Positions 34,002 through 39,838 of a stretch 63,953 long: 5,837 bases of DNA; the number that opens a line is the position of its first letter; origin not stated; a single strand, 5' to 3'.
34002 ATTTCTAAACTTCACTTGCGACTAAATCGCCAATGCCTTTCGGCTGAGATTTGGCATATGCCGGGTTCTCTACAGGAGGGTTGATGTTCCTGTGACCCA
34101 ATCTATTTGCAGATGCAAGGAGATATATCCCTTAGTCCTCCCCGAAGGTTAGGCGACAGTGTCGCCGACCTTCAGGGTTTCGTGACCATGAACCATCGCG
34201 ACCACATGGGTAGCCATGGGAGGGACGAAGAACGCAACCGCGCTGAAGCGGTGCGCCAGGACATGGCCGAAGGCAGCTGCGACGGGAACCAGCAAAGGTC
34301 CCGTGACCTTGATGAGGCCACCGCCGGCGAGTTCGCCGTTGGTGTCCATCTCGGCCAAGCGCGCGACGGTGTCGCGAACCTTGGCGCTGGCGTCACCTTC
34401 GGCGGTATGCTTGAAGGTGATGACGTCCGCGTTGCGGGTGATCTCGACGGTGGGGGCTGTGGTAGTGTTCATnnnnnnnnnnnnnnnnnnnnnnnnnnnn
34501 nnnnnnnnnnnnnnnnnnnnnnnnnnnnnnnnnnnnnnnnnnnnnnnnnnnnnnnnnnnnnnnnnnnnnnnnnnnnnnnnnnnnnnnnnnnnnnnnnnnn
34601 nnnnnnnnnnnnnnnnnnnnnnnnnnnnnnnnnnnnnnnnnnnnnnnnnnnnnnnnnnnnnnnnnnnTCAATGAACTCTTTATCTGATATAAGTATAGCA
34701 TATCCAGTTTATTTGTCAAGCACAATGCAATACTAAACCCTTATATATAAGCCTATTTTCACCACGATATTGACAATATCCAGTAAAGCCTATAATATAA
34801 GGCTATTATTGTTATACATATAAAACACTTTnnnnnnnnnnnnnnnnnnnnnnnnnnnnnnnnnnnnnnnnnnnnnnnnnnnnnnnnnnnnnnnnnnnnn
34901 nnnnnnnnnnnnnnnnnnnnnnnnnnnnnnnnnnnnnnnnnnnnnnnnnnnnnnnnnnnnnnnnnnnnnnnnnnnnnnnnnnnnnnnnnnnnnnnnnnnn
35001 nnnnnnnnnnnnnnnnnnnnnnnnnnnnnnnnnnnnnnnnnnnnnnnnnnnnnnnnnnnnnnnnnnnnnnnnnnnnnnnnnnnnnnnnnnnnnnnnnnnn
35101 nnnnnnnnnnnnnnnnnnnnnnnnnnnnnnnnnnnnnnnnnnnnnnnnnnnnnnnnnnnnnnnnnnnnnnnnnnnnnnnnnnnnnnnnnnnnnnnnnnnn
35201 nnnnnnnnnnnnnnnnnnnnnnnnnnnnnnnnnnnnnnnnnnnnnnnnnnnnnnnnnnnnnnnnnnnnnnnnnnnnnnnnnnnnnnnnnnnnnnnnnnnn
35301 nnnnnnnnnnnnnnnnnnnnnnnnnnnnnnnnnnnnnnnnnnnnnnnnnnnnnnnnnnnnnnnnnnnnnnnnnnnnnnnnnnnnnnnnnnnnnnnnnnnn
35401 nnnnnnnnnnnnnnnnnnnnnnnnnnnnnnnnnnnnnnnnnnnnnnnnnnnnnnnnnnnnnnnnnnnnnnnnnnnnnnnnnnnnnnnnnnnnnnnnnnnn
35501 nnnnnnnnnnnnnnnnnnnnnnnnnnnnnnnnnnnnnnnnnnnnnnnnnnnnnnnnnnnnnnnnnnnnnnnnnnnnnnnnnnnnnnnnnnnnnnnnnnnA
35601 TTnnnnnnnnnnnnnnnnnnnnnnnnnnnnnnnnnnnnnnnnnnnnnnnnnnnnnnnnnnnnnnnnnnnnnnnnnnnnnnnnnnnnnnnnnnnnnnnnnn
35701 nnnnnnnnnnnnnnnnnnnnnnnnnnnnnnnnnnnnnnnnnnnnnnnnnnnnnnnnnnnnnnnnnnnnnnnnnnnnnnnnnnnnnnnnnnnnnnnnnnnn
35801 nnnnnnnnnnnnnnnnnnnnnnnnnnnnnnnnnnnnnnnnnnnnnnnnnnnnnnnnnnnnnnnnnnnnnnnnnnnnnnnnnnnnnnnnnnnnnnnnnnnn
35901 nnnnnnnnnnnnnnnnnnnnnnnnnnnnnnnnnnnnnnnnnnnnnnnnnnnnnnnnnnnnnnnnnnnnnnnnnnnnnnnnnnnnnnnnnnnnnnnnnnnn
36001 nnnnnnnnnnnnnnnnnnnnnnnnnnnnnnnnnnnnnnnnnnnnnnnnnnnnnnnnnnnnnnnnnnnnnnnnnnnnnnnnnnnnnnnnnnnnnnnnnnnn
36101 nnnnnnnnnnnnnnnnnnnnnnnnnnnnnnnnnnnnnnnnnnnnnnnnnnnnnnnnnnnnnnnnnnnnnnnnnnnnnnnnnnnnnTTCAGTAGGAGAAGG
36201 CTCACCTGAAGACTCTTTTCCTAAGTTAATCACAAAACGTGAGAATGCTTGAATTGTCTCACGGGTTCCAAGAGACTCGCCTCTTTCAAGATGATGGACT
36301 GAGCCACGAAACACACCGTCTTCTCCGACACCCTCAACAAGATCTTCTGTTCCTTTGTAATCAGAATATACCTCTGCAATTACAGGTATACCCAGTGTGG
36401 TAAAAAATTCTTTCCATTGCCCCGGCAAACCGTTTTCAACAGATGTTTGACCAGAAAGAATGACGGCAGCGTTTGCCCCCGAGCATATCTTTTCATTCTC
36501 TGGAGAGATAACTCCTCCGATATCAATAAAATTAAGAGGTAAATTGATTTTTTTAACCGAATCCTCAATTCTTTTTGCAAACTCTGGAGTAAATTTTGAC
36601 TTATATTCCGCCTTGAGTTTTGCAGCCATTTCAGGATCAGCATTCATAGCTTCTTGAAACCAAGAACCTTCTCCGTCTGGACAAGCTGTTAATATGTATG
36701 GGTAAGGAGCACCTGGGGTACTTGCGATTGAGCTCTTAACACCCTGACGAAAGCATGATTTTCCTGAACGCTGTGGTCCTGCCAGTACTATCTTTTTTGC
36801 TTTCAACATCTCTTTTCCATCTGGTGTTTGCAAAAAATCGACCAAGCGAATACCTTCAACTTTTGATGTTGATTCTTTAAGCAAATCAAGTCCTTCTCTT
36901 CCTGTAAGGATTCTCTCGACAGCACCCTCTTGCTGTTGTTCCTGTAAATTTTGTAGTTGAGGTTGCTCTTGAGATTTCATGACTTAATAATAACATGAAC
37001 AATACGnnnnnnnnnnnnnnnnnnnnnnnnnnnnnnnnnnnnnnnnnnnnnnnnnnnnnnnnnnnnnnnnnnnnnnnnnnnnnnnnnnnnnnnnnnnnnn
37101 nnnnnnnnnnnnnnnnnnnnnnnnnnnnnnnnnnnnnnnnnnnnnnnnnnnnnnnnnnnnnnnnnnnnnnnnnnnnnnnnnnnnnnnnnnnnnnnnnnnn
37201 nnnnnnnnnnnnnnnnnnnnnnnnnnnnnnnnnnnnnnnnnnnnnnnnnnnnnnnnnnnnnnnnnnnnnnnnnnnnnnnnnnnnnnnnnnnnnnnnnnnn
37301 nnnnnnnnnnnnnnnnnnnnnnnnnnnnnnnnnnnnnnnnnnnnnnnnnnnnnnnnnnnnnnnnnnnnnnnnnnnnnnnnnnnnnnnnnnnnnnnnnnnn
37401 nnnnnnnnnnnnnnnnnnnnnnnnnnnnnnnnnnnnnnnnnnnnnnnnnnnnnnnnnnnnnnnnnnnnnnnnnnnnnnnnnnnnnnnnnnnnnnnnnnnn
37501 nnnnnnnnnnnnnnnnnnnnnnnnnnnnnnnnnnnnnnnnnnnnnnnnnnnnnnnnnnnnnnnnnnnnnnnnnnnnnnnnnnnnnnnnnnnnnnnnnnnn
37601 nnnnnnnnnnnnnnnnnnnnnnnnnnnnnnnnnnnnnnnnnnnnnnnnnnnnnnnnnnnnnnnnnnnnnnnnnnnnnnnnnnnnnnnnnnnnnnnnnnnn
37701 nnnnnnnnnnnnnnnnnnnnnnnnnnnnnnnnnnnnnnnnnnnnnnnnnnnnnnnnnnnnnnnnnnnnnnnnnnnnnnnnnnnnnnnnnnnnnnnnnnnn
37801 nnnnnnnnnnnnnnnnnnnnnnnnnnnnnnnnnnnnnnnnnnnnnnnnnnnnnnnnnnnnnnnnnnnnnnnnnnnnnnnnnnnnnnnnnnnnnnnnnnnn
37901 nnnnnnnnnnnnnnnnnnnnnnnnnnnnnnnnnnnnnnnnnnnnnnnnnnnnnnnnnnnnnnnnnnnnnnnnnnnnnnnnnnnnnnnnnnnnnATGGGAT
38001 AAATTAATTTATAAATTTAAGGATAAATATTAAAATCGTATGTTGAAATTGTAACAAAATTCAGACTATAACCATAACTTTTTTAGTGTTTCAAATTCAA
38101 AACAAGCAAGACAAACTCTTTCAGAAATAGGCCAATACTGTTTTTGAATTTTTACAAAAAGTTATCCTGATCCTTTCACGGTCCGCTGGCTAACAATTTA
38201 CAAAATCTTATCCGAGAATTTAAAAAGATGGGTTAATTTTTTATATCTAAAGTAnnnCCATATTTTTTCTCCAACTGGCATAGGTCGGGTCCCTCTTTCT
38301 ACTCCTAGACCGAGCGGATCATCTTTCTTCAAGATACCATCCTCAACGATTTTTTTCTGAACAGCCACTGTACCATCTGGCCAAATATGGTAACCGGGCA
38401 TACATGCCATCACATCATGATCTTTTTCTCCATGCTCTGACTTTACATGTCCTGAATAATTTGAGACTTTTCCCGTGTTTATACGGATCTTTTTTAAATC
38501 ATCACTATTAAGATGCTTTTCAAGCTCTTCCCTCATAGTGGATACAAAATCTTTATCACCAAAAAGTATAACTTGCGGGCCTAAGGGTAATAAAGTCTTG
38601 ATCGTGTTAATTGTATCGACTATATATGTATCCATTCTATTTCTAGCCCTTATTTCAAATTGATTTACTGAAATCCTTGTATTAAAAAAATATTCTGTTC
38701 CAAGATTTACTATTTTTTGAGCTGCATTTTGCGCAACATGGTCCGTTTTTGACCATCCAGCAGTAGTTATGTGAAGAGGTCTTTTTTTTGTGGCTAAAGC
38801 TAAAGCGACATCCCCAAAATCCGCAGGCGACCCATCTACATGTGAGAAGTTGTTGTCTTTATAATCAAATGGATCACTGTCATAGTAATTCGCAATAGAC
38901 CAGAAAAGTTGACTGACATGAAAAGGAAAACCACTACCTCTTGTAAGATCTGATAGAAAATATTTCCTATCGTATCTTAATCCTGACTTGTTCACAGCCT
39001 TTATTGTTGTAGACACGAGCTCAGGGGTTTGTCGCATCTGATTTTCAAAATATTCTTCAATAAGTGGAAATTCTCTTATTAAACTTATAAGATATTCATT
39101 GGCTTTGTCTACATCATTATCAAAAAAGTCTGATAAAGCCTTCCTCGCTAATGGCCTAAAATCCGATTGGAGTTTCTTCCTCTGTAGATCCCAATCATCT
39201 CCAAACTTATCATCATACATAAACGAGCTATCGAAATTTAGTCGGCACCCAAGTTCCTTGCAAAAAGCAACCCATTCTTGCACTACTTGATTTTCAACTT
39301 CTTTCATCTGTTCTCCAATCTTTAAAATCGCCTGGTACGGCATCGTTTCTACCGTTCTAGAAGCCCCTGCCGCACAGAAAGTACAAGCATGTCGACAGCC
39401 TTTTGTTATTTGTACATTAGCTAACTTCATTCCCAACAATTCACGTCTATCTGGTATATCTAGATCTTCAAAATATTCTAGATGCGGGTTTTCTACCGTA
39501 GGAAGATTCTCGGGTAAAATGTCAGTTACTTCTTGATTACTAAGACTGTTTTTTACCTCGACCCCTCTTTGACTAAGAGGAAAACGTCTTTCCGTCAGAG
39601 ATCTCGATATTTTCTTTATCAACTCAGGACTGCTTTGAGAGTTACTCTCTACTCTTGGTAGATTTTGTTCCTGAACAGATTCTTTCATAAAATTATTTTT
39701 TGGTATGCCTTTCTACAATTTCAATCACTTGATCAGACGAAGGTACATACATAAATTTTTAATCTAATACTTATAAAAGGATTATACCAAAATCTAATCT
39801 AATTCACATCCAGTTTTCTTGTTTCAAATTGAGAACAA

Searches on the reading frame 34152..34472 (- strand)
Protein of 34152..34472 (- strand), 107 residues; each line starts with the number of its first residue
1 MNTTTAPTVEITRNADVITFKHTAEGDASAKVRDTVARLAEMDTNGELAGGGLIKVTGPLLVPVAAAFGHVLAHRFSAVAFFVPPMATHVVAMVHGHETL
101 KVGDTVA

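Call 7: search_protein_families(library=pfam, proteins=[window:34152-34472:-], max_evalue=0.01)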
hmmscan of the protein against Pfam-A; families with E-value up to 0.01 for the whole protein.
window:34152-34472:- (107 aa): 0 families

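Call 8: search_protein_families(library=phrogs, proteins=[window:34152-34472:-], max_evalue=0.001)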
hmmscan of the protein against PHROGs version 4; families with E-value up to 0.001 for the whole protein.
window:34152-34472:- (107 aa): 0 families

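Call 16: find_homologous_proteins(query=window:34152-34472:-, max_evalue=0.001)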
Query window:34152-34472:- (107 aa): 8 proteins with E <= 0.001 among 20 candidates.
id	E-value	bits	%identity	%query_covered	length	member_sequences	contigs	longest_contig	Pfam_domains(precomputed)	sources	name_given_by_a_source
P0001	3.1e-61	222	100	100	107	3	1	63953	-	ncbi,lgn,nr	ncbi:MAG: CRISPR-associated protein Csx3 [Candidatus Pacebacteria bacterium]|nr:CRISPR-associated pr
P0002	4.3e-52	192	87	99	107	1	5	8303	-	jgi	jgi:hypothetical protein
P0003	4.7e-52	192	90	100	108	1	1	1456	-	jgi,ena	-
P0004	1.3e-42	162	79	93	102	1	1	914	-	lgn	-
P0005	1.8e-40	155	67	99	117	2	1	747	-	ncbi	-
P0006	3.3e-39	151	74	92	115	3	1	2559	-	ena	-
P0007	1.3e-31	127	66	93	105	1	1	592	-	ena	-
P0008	9.9e-18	82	50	82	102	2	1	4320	PF09620.16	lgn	-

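Call 17: find_encoding_contigs(protein=P0002, flank=5000, max_places=6)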
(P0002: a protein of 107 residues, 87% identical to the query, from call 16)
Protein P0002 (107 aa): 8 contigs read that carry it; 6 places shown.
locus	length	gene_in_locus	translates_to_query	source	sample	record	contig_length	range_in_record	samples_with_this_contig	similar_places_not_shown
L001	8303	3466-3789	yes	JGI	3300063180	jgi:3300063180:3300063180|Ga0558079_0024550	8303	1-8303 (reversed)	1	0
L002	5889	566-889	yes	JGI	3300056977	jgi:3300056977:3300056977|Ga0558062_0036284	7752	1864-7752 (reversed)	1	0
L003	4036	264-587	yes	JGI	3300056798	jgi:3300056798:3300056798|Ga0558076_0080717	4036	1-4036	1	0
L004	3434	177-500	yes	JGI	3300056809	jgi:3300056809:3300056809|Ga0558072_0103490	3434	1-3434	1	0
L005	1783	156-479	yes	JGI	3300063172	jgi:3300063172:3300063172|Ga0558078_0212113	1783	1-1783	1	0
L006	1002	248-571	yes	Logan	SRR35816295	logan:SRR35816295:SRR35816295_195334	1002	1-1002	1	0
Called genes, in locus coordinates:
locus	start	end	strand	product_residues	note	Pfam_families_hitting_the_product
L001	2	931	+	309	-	?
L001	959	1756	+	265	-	-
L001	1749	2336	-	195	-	PF13328:HD_4, PF01966:HD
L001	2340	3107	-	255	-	PF01978:TrmB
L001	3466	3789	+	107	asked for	-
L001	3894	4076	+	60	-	-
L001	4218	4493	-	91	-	-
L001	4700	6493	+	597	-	-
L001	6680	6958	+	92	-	-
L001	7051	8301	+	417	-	?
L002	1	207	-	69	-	?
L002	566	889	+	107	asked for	-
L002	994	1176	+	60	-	-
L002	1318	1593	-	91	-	-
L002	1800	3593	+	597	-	-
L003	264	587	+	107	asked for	-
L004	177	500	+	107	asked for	-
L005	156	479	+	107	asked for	-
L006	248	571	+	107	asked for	-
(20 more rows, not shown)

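Call 18: find_encoding_contigs(protein=P0003, flank=3000, max_places=3)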
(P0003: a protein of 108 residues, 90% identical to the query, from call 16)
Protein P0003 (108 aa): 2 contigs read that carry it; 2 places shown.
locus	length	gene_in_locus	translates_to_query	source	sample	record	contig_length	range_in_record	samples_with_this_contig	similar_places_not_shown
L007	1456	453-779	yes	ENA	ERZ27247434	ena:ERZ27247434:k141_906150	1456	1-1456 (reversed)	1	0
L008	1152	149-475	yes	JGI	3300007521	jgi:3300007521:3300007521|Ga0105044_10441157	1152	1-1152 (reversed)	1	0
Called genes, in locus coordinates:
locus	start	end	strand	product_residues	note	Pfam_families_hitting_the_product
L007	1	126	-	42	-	?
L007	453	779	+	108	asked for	-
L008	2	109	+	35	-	?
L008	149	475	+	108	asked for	-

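Call 19: find_encoding_contigs(protein=P0006, flank=3000, max_places=3)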
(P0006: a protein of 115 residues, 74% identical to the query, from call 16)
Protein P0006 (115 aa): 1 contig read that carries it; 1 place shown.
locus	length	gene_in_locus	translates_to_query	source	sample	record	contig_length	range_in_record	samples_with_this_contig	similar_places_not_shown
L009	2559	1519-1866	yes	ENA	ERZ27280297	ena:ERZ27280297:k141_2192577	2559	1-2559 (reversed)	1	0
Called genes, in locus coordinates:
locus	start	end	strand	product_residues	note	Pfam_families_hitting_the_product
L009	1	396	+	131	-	?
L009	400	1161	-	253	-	PF01978:TrmB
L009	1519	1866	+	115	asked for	-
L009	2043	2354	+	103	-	-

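Call 20: find_encoding_contigs(protein=P0008, flank=5000, max_places=3)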
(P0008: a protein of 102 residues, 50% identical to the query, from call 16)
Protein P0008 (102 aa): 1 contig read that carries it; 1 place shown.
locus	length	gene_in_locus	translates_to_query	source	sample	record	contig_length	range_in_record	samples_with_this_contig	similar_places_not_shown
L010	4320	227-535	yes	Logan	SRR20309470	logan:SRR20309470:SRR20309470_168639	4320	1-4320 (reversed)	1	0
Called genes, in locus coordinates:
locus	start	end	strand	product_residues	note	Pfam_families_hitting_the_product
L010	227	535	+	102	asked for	PF09620:Cas_csx3 (weak)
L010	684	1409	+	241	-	-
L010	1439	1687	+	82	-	PF07866:DUF1653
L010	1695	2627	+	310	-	-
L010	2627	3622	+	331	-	-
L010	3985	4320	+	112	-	?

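Call 46: search_solved_structures(query=window:34152-34472:-, max_evalue=1, show_alignments=2)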
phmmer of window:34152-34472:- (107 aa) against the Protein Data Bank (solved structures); distinct sequences matched with E-value up to 1: 0.

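Call 47: search_protein_families(library=ncbifam, proteins=[window:34152-34472:-], max_evalue=0.01)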
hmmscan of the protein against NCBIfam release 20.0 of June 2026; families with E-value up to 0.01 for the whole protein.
window:34152-34472:- (107 aa): 0 families

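Call 49: search_solved_structures(query=A2, max_evalue=1, show_alignments=2)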
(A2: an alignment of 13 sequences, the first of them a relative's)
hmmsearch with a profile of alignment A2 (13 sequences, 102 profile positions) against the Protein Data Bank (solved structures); distinct sequences matched with E-value up to 1: 6.
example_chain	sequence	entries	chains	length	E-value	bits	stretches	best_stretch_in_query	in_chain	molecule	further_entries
6yud_A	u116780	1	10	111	0.045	17.3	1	52-101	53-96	Uncharacterized protein AF_1864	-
6vjg_A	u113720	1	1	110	0.14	15.7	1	66-101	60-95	CRISPR-associated protein, Csx3 family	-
3wzi_A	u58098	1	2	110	0.14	15.7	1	66-101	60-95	Uncharacterized protein AF_1864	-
3wzg_A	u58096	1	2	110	0.15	15.6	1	65-101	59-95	Uncharacterized protein AF_1864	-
3wzh_A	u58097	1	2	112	0.16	15.6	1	65-101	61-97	Uncharacterized protein AF_1864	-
9f9p_N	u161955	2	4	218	0.42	14.2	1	56-94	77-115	Proteasome subunit beta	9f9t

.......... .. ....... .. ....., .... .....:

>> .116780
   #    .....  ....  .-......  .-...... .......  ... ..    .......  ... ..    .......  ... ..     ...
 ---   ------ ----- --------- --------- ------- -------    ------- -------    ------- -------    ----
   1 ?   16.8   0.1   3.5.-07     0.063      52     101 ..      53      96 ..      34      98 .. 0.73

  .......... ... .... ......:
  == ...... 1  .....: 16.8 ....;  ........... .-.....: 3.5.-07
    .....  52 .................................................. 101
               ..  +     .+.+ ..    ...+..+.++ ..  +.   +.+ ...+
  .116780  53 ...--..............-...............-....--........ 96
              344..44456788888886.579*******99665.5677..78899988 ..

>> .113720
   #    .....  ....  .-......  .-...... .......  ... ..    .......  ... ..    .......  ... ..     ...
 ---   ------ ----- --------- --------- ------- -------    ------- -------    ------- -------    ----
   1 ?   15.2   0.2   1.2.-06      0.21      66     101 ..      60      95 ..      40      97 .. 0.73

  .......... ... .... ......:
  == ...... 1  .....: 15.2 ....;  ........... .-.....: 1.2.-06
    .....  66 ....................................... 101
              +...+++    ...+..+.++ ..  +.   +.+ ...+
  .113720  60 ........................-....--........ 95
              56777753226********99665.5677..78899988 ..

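Call 50: search_protein_families(library=pfam, alignment_id=A2, max_evalue=0.1)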
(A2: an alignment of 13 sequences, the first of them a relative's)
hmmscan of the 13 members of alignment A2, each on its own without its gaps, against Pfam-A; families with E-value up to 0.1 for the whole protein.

A. member 1, P0001 (107 aa): 0 families

B. families by the number of members that match (of 13 scanned): 1 family
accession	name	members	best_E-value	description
PF09620.15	Cas_csx3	8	4.5e-07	CRISPR-associated protein (Cas_csx3)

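Call 70: search_protein_families(library=padloc, proteins=[window:34152-34472:-], max_evalue=0.1)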
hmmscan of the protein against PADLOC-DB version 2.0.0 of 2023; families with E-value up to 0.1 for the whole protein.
window:34152-34472:- (107 aa): 2 families
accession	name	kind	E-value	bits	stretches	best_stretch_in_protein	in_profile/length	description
PDLC01045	Csx3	-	6.4e-11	40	1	11-106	8-98/286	Csx3-AAA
PDLC02750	PbeC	-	0.023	11.2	1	59-100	575-614/629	PbeC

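Call 71: search_protein_families(library=pfam, proteins=[L236:4276-4846:-, L010:684-1406:+], max_evalue=10)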
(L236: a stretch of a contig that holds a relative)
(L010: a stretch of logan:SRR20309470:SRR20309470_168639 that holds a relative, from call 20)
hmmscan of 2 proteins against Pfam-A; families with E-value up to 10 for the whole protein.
L236:4276-4846:- (189 aa): 2 families
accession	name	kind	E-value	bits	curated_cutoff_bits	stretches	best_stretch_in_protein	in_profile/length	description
PF01926.29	MMR_HSR1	-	0.093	13.3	21.9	1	3-97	1-56/113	50S ribosome-binding GTPase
PF08298.17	AAA_PrkA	-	0.15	11.5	25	1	4-42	88-122/358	PrkA AAA domain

L010:684-1406:+ (241 aa): 3 families
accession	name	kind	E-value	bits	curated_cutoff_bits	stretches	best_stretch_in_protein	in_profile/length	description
PF13560.12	HTH_31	-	0.024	15.4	27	1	208-235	25-53/64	Helix-turn-helix domain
PF08298.17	AAA_PrkA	-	0.067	12.7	25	1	49-88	87-122/358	PrkA AAA domain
PF07724.20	AAA_2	-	0.13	12.7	27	1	100-125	139-164/166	AAA domain (Cdc48 subfamily)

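Call 82: search_protein_families(library=padloc, proteins=[L009:2043-2351:+], max_evalue=1)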
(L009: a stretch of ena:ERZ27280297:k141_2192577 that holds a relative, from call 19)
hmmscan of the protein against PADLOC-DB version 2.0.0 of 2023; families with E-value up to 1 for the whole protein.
L009:2043-2351:+ (103 aa): 0 families

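Call 83: search_protein_families(library=pfam, proteins=[L009:2043-2351:+], max_evalue=1)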
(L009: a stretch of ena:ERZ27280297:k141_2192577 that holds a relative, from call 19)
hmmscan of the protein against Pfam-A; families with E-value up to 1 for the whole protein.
L009:2043-2351:+ (103 aa): 0 families

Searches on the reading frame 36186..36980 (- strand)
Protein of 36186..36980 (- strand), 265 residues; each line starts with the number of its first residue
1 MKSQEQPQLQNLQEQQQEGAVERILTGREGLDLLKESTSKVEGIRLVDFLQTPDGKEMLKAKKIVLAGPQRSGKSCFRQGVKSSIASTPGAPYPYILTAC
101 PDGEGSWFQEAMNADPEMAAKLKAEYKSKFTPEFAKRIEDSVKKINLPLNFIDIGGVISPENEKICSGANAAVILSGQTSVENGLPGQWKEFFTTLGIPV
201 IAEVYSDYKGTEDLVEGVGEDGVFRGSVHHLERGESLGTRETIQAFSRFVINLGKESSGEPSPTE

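Call 7: search_protein_families(library=pfam, proteins=[window:36186-36980:-], max_evalue=0.01)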
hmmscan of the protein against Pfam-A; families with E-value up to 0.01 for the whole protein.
window:36186-36980:- (265 aa): 0 families

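Call 8: search_protein_families(library=phrogs, proteins=[window:36186-36980:-], max_evalue=0.001)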
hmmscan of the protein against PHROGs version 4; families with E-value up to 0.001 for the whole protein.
window:36186-36980:- (265 aa): 0 families

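Call 45: search_solved_structures(query=window:36186-36980:-, max_evalue=1, show_alignments=2)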
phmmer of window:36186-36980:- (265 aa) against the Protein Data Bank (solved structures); distinct sequences matched with E-value up to 1: 1.
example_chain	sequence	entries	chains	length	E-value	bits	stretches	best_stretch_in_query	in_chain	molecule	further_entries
7xw9_A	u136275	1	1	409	0.85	12.4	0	32-79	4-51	Guanine nucleotide-binding protein G(q) subunit alpha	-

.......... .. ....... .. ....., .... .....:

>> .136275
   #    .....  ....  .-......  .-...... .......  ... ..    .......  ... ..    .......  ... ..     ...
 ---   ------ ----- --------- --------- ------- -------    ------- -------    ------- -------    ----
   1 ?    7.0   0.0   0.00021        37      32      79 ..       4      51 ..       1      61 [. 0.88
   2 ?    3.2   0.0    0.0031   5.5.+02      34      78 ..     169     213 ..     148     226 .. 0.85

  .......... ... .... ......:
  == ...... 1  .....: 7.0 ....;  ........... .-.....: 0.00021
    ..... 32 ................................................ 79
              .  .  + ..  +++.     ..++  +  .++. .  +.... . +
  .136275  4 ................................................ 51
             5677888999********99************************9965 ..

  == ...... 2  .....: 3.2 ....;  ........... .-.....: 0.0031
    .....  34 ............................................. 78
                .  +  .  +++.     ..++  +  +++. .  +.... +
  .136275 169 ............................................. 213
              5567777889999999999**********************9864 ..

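Call 47: search_protein_families(library=ncbifam, proteins=[window:36186-36980:-], max_evalue=0.01)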
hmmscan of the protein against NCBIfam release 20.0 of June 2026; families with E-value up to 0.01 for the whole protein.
window:36186-36980:- (265 aa): 0 families

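Call 70: search_protein_families(library=padloc, proteins=[window:36186-36980:-], max_evalue=0.1)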
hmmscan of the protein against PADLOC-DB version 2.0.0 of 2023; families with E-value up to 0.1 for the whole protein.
window:36186-36980:- (265 aa): 3 families
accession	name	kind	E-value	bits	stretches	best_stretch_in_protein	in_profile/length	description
PDLC01045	Csx3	-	1.6e-50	170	1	39-251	87-285/286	Csx3-AAA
PDLC01515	Csx3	-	1.2e-45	153.3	1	60-247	5-180/183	"CAS-I,CAS-III; associated"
PDLC01059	C3a67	-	1.5e-21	75.1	1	64-238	7-166/382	AAA-Csx3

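Call 71: search_protein_families(library=pfam, proteins=[window:36186-36980:-], max_evalue=10)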
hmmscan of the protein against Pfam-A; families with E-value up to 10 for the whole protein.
window:36186-36980:- (265 aa): 0 families

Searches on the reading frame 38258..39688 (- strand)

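Call 13: search_protein_families(library=pfam, proteins=[window:38258-39688:-], max_evalue=0.001)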
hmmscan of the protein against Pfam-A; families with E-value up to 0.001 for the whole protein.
window:38258-39688:- (477 aa): 1 family
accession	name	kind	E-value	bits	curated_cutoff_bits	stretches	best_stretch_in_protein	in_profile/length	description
PF04055.27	Radical_SAM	-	0.00048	20.8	29.5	0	93-133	2-44/166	Radical SAM superfamily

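Call 47: search_protein_families(library=ncbifam, proteins=[window:38258-39688:-], max_evalue=0.01)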
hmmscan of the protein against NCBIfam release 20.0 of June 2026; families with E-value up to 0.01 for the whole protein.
window:38258-39688:- (477 aa): 3 families
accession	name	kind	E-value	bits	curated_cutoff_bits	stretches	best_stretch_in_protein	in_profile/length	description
TIGR00089.1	TIGR00089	subfamily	0.00082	18.3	251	1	86-139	137-188/429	MiaB/RimO family radical SAM methylthiotransferase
TIGR01579.1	MiaB-like-C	equivalog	0.0018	17.6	357.05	1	84-140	135-189/416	tRNA (N(6)-L-threonylcarbamoyladenosine(37)-C(2))-methylthiotransferase MtaB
TIGR01125.1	TIGR01125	equivalog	0.0021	17.2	356.95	1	49-111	97-159/432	30S ribosomal protein S12 methylthiotransferase RimO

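Call 70: search_protein_families(library=padloc, proteins=[window:38258-39688:-], max_evalue=0.1)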
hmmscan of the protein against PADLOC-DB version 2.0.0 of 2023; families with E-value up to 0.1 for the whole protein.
window:38258-39688:- (477 aa): 0 families
